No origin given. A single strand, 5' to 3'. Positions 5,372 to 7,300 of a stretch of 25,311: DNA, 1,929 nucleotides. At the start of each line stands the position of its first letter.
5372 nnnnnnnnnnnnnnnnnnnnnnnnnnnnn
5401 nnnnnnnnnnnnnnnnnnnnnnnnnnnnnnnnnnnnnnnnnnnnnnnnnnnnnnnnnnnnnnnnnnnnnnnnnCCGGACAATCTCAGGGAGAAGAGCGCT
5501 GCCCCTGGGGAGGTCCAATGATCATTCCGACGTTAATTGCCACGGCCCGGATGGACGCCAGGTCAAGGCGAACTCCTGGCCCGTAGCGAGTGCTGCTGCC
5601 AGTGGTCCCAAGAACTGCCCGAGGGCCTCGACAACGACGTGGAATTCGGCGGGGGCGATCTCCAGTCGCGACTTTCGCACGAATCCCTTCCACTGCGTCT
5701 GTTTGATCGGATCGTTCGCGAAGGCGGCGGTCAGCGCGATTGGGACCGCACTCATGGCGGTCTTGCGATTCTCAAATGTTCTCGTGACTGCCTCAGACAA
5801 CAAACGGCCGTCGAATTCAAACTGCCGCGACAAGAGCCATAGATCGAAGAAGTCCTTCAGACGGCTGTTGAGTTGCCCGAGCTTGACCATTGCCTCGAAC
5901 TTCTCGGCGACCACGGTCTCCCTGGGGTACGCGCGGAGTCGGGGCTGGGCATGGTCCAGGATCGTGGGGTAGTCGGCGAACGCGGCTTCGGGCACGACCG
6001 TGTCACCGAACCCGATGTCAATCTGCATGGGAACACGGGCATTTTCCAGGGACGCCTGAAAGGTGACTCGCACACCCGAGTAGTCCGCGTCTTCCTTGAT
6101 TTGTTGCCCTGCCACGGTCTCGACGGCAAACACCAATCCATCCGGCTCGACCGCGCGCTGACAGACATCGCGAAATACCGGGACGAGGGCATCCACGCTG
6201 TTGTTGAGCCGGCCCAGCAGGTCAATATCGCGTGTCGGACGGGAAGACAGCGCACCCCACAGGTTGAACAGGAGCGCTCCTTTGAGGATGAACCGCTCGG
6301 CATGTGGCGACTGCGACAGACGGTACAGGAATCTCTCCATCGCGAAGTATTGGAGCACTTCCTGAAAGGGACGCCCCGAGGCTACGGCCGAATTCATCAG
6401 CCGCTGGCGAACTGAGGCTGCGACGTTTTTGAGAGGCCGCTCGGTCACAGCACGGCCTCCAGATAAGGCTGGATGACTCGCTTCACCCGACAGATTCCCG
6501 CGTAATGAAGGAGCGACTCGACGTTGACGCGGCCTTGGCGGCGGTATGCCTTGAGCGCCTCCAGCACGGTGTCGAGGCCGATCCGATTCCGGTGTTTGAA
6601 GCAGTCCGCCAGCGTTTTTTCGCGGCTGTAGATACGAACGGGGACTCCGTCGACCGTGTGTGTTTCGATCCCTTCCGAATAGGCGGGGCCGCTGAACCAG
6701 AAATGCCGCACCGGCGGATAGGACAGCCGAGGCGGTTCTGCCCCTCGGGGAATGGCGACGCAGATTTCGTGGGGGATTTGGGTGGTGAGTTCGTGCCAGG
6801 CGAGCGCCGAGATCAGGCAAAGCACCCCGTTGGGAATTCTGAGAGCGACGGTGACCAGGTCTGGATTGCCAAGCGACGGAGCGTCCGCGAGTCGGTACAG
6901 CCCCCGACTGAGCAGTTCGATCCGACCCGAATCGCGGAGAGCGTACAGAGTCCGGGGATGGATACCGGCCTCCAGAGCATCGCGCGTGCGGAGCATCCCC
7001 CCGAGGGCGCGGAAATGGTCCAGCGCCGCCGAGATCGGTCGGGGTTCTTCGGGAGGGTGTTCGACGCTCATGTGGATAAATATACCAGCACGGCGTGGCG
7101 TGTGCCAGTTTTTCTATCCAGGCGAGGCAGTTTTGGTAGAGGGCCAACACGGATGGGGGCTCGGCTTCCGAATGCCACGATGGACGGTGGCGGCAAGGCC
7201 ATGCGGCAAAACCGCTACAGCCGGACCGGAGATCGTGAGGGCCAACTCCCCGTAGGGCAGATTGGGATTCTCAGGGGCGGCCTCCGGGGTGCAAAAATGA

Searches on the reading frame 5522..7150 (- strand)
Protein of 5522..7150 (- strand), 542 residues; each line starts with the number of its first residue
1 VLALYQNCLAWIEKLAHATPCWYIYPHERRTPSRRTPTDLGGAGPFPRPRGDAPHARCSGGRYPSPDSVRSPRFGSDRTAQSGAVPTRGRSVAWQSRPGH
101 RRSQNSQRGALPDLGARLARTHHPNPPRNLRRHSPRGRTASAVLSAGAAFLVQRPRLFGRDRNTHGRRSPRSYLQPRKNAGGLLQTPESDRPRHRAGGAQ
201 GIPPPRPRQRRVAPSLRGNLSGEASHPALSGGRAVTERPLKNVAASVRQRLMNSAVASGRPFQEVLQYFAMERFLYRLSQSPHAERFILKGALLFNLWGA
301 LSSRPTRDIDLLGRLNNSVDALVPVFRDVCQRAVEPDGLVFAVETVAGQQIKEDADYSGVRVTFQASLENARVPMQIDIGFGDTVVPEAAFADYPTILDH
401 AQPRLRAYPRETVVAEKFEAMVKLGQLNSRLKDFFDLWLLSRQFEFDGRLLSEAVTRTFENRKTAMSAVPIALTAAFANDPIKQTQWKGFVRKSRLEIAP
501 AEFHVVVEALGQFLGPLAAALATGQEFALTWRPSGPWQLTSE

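Call 5: search_protein_families(library=pfam, proteins=[window:5522-7150:-], max_evalue=0.01)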
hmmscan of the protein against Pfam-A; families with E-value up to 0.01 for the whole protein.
window:5522-7150:- (542 aa): 2 families
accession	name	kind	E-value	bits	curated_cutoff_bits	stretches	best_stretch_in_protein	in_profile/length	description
PF08843.17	AbiEii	-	2e-48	165.8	22.5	1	273-500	1-229/238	Nucleotidyl transferase AbiEii toxin, Type IV TA system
PF14907.12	NTP_transf_5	-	0.0032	17.5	31.2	0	246-313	37-101/249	Uncharacterised nucleotidyltransferase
